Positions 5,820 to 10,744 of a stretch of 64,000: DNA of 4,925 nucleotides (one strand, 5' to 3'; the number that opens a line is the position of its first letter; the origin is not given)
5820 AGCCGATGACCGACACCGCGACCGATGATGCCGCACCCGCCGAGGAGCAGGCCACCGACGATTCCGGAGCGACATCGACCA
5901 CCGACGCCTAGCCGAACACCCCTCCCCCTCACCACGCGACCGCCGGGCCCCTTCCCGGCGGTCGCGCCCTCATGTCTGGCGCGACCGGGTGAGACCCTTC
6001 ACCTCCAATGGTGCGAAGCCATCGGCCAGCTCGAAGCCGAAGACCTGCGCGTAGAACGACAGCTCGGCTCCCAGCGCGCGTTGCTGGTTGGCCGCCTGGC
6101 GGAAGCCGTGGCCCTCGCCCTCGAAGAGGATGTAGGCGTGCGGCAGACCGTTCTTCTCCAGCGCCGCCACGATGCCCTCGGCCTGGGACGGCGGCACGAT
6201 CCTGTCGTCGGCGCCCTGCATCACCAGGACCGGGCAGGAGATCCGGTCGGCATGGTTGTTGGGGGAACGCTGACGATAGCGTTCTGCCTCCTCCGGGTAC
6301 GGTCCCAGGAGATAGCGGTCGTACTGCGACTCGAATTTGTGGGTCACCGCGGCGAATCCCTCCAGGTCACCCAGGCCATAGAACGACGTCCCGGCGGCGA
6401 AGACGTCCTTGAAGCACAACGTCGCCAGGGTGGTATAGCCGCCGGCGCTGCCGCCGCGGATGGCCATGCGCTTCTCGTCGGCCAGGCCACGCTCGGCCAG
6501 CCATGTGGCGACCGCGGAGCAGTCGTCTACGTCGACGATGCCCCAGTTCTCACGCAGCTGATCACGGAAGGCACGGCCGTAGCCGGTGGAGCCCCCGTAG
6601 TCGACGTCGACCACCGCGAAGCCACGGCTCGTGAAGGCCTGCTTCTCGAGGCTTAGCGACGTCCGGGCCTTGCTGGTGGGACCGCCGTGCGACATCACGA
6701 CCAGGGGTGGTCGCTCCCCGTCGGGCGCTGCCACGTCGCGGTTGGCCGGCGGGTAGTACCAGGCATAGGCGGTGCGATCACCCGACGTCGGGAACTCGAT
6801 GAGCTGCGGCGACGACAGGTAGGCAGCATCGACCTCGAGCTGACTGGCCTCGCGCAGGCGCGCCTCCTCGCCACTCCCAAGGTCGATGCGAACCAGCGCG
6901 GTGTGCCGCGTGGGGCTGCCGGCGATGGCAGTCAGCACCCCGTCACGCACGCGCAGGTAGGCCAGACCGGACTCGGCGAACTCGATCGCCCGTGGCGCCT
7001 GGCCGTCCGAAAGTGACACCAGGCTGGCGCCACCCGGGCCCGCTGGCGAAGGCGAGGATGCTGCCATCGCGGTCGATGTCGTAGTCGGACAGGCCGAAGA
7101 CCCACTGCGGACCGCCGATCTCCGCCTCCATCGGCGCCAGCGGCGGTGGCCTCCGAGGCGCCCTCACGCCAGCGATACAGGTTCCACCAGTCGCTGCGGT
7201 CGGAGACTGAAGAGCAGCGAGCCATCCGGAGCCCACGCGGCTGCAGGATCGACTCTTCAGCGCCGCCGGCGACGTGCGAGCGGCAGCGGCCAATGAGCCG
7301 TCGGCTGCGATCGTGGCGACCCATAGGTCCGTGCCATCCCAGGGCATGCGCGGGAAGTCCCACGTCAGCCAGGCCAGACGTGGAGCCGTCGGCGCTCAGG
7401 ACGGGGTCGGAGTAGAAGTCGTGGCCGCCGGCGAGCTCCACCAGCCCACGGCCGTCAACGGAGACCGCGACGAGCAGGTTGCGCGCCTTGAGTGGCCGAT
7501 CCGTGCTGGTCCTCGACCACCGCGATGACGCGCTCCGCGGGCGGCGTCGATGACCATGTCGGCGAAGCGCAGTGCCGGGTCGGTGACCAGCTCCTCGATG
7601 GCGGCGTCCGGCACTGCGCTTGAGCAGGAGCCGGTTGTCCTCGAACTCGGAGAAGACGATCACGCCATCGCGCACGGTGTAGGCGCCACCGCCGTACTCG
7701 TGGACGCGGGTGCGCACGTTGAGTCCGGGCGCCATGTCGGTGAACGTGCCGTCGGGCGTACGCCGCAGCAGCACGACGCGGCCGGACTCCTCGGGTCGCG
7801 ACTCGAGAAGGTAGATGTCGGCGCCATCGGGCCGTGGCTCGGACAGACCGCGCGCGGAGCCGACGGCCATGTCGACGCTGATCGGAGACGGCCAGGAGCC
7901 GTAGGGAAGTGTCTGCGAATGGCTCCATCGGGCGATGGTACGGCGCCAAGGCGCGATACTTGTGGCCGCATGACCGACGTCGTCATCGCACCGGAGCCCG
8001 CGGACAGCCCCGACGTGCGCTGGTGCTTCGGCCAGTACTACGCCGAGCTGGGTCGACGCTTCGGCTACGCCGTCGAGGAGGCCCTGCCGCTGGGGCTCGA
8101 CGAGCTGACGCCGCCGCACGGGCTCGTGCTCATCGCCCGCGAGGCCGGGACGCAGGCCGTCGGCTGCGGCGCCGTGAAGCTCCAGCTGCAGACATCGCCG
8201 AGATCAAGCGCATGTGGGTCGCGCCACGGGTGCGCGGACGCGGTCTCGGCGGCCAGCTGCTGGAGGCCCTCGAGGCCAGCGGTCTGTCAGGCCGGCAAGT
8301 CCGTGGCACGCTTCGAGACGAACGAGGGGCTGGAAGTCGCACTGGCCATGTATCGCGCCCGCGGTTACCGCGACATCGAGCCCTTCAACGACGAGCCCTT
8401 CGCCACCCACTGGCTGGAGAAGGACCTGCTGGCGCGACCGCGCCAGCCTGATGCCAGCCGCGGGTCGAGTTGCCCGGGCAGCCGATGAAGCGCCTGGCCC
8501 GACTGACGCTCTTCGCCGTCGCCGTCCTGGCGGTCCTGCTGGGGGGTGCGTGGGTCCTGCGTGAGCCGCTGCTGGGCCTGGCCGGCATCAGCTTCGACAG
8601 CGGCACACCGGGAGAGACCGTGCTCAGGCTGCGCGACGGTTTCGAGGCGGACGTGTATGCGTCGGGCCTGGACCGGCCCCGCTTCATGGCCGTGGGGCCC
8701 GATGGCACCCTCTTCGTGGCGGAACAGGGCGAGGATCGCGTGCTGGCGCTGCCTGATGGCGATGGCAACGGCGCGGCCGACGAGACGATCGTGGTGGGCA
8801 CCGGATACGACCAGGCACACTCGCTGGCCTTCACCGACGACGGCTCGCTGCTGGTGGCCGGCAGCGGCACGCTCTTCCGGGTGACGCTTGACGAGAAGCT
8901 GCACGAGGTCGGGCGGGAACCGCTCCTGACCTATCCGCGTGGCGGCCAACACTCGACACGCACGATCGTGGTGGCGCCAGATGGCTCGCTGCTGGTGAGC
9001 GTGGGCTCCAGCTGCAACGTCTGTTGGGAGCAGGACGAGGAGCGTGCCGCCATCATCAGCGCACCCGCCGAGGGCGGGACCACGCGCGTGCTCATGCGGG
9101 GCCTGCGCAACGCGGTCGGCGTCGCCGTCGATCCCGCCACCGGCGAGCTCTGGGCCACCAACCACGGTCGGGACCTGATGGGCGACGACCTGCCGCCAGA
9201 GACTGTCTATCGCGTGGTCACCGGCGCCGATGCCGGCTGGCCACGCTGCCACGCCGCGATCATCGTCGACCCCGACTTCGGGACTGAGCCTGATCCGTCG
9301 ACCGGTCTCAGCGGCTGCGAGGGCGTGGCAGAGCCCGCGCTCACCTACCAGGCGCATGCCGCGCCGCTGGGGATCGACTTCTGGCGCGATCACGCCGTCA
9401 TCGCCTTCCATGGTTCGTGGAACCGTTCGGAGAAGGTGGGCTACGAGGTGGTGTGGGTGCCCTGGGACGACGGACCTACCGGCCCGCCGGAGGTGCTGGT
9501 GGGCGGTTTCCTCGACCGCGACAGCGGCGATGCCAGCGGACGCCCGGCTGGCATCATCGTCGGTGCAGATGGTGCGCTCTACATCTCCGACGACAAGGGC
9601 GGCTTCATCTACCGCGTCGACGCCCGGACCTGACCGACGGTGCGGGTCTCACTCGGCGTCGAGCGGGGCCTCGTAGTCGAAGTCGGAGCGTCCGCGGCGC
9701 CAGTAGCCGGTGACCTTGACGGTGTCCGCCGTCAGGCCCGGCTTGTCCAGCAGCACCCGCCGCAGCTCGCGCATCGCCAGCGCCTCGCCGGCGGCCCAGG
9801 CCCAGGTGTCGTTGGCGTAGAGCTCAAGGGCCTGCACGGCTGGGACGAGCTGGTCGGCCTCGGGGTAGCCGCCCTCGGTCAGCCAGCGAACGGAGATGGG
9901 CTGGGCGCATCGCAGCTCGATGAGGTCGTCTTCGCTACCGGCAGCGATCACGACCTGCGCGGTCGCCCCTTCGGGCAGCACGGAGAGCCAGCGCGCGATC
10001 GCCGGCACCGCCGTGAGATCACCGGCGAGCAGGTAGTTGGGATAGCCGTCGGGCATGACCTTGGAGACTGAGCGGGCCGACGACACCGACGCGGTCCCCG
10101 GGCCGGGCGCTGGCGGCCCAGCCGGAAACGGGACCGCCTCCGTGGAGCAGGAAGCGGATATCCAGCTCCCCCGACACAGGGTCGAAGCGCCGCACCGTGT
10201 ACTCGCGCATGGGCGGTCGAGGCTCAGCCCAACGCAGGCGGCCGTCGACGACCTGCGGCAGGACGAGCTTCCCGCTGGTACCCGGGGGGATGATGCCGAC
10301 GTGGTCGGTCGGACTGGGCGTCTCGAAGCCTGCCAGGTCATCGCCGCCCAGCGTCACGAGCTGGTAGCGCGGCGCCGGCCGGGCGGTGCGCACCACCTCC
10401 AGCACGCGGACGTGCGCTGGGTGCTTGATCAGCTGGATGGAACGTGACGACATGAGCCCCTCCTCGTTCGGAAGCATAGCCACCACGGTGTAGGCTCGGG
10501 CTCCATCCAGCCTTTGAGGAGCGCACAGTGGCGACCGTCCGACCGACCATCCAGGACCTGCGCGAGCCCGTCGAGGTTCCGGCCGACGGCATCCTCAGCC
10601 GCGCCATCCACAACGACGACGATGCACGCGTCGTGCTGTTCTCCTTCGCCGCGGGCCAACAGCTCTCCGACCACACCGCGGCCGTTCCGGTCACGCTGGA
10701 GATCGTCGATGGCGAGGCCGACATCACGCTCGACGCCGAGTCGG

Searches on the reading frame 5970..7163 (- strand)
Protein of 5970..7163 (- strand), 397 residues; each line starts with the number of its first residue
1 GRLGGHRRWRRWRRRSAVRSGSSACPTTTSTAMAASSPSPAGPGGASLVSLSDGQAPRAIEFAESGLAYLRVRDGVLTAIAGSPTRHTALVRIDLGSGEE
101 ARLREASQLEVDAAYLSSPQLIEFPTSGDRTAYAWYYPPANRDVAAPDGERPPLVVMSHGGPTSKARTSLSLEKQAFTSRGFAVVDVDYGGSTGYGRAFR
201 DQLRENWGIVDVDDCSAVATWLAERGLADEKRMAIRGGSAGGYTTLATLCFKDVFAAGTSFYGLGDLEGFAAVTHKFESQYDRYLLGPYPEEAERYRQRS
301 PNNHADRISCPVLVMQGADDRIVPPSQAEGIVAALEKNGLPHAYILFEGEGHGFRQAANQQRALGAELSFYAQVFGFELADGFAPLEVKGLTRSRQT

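Call 81: search_protein_families(library=pfam, proteins=[window:5970-7163:-], max_evalue=0.05)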
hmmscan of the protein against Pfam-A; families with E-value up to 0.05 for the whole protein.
window:5970-7163:- (397 aa): 10 families
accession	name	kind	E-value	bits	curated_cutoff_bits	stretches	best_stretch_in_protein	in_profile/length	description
PF00326.27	Peptidase_S9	-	5.4e-50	170.3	22.6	1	169-376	2-211/213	Prolyl oligopeptidase family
PF20434.5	BD-FAE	-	2.3e-12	47.3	26.8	1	150-334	11-214/215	BD-FAE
PF01738.24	DLH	-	8.9e-10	39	21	1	213-360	79-194/217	Dienelactone hydrolase family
PF02129.25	Peptidase_S15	-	9.3e-10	39.1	23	2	149-249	16-113/262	X-Pro dipeptidyl-peptidase (S15 family)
PF12146.15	Hydrolase_4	-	3.6e-05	23.6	27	1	303-338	185-220/239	Serine aminopeptidase, S33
PF07859.19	Abhydrolase_3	-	8.5e-05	22.8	25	1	212-354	49-208/210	alpha/beta hydrolase fold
PF00561.26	Abhydrolase_1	-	0.00014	22.1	25.8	1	294-352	184-238/245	alpha/beta hydrolase fold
PF05448.18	AXE1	-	0.0005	19.4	21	1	219-328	164-282/321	Acetyl xylan esterase (AXE1)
PF08386.16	Abhydrolase_4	-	0.0027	18.2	21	0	298-357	23-78/103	TAP-like protein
PF03959.19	FSH1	-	0.012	15.7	21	1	300-352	154-199/211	Serine hydrolase (FSH1)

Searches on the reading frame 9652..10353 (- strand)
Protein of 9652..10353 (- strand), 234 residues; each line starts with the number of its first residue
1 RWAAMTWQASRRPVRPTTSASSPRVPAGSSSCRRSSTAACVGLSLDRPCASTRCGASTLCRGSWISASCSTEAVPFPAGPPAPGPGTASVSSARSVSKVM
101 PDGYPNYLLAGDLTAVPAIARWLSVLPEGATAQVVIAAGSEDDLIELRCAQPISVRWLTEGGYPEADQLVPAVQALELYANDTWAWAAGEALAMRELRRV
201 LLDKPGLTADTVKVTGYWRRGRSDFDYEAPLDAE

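Call 36: search_protein_families(library=pfam, proteins=[window:9652-10353:-], max_evalue=0.01)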
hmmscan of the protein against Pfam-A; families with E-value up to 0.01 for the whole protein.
window:9652-10353:- (234 aa): 1 family
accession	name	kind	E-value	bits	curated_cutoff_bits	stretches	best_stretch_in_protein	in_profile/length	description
PF04954.18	SIP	-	9.7e-31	107.2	26.3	1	105-221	2-119/119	Siderophore-interacting protein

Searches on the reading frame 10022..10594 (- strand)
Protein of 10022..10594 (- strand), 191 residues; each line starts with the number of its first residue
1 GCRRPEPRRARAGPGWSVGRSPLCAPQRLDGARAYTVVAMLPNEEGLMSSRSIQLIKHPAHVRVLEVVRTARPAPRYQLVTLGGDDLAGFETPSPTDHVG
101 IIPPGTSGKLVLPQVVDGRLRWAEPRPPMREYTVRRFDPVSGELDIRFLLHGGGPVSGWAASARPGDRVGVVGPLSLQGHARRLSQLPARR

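Call 36: search_protein_families(library=pfam, proteins=[window:10022-10594:-], max_evalue=0.01)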
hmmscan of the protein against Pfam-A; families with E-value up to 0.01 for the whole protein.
window:10022-10594:- (191 aa): 1 family
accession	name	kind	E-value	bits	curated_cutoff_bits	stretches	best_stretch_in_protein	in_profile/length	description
PF08021.17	FAD_binding_9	-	1.5e-25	90.2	23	1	66-174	1-116/120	Siderophore-interacting FAD-binding domain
